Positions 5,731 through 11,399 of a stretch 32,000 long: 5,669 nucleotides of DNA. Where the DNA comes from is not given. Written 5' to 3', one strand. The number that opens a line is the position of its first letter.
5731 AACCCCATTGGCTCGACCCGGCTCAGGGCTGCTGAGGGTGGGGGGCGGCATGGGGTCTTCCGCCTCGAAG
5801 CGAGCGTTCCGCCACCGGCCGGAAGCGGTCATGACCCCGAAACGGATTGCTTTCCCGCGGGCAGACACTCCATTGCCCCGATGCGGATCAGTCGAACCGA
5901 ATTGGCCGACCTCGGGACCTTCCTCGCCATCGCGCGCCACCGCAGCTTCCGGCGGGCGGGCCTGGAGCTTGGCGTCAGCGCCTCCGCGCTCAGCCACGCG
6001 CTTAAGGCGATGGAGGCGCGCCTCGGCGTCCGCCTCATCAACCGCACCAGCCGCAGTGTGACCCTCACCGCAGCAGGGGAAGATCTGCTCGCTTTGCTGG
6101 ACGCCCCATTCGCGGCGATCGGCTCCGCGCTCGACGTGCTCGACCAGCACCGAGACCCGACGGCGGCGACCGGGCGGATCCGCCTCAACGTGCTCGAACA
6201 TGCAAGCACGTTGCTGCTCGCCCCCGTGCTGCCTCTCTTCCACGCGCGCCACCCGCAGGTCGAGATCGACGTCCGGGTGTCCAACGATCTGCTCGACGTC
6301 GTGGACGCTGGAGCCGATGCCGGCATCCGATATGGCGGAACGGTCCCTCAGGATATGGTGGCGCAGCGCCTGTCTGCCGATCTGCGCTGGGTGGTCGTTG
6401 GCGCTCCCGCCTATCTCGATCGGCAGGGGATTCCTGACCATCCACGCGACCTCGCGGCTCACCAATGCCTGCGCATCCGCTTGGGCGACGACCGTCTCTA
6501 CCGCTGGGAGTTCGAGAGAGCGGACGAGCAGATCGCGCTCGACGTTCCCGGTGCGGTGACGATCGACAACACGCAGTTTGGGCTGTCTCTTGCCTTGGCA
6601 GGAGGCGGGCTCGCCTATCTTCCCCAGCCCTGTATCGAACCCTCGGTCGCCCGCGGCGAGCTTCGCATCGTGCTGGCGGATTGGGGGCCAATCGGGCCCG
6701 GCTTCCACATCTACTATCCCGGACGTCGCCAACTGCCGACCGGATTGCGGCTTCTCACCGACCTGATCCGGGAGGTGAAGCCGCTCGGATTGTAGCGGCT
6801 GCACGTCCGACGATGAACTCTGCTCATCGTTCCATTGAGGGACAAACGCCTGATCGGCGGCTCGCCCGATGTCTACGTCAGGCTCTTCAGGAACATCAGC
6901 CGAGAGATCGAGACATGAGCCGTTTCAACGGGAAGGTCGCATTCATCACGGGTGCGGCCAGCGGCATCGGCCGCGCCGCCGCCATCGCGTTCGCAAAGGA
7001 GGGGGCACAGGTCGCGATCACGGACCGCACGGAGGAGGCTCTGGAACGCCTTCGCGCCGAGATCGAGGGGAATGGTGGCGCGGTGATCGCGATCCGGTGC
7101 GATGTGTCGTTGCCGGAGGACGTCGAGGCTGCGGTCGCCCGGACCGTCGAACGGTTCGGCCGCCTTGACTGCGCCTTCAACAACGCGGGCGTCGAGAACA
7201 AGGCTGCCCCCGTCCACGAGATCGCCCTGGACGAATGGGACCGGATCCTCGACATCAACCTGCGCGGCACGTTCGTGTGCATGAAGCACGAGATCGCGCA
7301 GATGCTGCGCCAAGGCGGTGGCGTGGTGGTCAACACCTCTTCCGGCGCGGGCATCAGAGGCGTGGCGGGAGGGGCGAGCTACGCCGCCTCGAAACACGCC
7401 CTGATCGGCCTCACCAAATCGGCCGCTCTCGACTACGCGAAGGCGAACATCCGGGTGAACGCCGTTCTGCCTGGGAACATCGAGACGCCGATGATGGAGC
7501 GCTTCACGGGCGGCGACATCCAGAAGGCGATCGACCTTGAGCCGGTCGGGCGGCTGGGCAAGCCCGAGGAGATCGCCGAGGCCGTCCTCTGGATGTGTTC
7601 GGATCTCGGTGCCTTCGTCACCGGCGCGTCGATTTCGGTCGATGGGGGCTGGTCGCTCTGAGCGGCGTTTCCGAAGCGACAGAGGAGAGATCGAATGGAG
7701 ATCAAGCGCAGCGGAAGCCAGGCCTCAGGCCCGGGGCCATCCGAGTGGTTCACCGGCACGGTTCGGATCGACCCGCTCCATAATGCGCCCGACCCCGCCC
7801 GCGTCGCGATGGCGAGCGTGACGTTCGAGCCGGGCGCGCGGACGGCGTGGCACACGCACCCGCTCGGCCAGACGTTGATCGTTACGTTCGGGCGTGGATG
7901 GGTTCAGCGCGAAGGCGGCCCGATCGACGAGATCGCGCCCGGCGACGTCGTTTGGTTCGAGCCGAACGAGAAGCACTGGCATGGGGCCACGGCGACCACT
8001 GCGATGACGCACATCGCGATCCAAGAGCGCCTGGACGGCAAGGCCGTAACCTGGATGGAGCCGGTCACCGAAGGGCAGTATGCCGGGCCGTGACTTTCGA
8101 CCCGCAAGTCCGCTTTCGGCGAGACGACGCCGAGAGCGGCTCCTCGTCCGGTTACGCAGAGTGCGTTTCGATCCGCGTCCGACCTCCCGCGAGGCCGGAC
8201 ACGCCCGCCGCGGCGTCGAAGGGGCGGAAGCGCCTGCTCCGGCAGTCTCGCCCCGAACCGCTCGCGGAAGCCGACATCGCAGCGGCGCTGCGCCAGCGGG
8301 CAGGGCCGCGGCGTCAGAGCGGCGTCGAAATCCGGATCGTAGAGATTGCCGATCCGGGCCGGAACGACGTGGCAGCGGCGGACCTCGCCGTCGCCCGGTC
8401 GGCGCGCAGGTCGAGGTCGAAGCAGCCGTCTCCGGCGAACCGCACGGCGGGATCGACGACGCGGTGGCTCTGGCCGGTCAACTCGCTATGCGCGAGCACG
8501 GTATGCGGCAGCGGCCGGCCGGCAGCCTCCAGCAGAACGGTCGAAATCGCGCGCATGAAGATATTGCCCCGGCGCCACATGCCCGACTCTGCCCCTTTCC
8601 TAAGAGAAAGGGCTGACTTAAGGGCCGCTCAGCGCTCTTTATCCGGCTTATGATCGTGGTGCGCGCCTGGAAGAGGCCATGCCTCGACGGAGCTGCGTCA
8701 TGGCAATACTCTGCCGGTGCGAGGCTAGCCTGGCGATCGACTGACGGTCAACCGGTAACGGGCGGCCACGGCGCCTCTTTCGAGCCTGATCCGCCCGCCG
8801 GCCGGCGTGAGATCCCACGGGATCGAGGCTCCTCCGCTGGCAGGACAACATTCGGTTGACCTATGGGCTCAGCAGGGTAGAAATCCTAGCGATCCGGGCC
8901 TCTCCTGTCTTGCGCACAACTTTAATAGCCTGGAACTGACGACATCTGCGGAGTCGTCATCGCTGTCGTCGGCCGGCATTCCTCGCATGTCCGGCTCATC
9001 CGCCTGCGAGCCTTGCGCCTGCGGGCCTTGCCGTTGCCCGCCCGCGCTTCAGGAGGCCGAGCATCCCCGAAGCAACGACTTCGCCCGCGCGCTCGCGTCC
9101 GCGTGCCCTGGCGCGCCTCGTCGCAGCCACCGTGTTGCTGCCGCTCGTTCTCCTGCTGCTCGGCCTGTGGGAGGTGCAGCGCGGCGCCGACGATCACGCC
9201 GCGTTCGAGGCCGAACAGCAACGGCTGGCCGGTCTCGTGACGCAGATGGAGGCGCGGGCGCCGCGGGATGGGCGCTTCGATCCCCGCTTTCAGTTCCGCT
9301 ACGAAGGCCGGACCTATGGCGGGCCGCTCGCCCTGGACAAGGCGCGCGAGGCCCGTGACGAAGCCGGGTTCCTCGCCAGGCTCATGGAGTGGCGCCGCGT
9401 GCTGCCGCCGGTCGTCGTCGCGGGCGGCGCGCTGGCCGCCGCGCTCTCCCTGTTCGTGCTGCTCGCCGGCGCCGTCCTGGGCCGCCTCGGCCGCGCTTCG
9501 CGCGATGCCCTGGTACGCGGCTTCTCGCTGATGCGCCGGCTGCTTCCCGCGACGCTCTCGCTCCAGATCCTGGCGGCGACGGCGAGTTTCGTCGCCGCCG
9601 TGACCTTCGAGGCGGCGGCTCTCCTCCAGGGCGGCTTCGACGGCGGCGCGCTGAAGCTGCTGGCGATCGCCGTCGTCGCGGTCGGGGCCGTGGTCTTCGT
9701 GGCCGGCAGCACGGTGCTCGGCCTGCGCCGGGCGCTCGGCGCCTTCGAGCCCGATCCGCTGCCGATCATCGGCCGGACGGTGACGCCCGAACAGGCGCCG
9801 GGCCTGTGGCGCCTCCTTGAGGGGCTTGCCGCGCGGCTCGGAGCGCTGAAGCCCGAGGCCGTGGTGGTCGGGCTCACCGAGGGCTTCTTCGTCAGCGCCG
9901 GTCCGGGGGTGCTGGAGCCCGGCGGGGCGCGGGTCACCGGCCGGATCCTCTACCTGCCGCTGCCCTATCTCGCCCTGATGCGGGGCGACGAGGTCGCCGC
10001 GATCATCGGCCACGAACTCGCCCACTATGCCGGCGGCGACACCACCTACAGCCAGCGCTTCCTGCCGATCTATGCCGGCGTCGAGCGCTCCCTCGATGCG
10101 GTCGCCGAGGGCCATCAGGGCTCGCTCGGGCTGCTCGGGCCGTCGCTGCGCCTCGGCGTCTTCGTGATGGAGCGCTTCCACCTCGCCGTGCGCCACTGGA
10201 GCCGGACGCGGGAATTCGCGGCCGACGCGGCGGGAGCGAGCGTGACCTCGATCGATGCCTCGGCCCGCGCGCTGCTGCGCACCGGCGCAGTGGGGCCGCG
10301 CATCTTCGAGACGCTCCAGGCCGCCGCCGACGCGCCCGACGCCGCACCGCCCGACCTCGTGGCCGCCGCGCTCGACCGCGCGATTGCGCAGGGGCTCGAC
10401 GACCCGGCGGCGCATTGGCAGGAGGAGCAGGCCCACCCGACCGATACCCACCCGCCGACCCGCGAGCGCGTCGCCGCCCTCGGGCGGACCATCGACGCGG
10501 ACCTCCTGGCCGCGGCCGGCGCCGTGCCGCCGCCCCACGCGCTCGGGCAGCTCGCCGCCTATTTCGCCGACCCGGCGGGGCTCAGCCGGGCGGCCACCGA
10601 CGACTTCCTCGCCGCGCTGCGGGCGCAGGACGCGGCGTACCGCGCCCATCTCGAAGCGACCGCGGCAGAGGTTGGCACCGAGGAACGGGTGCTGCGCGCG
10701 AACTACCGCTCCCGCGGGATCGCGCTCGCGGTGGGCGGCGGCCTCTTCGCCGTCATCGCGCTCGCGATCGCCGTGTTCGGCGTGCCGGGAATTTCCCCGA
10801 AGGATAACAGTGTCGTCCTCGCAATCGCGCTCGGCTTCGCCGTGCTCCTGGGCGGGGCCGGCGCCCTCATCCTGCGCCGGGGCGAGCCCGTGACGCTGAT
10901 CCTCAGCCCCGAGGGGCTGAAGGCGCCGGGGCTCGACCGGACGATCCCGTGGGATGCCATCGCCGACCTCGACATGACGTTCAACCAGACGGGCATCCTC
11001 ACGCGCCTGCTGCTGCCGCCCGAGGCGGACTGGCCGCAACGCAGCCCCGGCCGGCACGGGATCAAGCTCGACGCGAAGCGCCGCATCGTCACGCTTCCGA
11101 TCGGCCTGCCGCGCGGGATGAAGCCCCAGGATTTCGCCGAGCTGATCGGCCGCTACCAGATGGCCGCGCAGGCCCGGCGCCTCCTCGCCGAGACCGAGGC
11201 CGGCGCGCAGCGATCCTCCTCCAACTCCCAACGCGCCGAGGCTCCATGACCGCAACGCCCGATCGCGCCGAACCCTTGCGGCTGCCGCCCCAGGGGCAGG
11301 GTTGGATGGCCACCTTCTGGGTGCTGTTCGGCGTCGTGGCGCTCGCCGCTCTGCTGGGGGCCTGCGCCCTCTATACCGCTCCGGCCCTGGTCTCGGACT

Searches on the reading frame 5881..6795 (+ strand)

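Call 60: search_protein_families(library=pfam, proteins=[window:5881-6795:+], max_evalue=0.001)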
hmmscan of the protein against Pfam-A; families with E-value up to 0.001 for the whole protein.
window:5881-6795:+ (304 aa): 2 families
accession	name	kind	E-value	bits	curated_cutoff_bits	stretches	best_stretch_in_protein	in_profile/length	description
PF03466.25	LysR_substrate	-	4e-38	131.3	28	1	97-299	5-207/209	LysR substrate binding domain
PF00126.33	HTH_1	-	4.7e-20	71.7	26.6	1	9-67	2-60/60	Bacterial regulatory helix-turn-helix protein, lysR family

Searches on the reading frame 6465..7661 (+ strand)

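Call 60: search_protein_families(library=pfam, proteins=[window:6465-7661:+], max_evalue=0.001)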
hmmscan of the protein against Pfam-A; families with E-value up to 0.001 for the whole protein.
window:6465-7661:+ (398 aa): 4 families
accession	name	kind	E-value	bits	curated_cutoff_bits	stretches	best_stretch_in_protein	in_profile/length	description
PF13561.12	adh_short_C2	-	5.1e-70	236.2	27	1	163-397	1-236/236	Enoyl-(Acyl carrier protein) reductase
PF00106.31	adh_short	-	6.7e-61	205.6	26.6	1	157-346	1-189/195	short chain dehydrogenase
PF08659.16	KR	-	2.5e-14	54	22.6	1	160-316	4-159/180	KR domain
PF23441.1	SDR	-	1.7e-07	31.3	27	1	160-396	11-255/258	SDR-like rossmann domain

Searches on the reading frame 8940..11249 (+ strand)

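Call 7: search_protein_families(library=ncbifam, proteins=[window:8940-11249:+], max_evalue=0.001)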
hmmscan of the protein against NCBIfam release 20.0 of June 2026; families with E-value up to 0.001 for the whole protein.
window:8940-11249:+ (769 aa): 2 families
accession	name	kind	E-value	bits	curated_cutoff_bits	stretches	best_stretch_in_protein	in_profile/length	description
NF003965.0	PRK05457.1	equivalog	0.0002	20.8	245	0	416-449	208-241/285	protease HtpX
NF002669.0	PRK02391.1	equivalog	0.00042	19.5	341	0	278-438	68-228/298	zinc metalloprotease HtpX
